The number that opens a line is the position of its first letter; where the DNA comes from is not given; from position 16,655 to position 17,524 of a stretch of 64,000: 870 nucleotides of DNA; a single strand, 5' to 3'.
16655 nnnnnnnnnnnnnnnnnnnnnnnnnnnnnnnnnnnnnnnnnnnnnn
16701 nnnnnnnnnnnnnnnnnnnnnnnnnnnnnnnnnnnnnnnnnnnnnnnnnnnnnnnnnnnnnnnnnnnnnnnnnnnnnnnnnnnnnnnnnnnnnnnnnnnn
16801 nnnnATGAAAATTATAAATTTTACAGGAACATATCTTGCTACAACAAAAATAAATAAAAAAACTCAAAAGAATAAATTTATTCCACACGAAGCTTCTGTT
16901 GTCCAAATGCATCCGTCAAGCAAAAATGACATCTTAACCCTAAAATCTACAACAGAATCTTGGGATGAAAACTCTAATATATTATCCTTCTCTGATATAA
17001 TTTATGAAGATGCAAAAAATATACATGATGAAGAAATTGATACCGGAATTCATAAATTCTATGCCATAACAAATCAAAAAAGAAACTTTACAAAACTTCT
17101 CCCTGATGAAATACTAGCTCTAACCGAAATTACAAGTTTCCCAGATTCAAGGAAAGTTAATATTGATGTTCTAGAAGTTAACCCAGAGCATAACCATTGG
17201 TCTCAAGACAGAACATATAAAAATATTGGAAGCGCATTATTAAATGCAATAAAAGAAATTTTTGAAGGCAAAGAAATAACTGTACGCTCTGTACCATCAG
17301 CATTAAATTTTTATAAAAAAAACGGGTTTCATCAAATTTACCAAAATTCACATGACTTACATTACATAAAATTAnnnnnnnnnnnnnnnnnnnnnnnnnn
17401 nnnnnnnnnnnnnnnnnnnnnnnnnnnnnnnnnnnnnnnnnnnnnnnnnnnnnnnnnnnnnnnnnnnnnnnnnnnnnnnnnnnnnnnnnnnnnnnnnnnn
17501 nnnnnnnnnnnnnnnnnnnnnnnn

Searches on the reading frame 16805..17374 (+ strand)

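Call 65: search_protein_families(library=pfam, proteins=[window:16805-17374:+], max_evalue=0.01)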
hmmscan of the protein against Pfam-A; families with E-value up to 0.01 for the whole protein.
window:16805-17374:+ (190 aa): 2 families
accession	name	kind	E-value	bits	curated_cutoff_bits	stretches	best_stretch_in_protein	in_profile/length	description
PF13673.13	Acetyltransf_10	-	4.4e-05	23.9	23.6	1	139-180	66-112/128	Acetyltransferase (GNAT) domain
PF13508.13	Acetyltransf_7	-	0.00025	21.8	27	1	139-176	43-83/84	Acetyltransferase (GNAT) domain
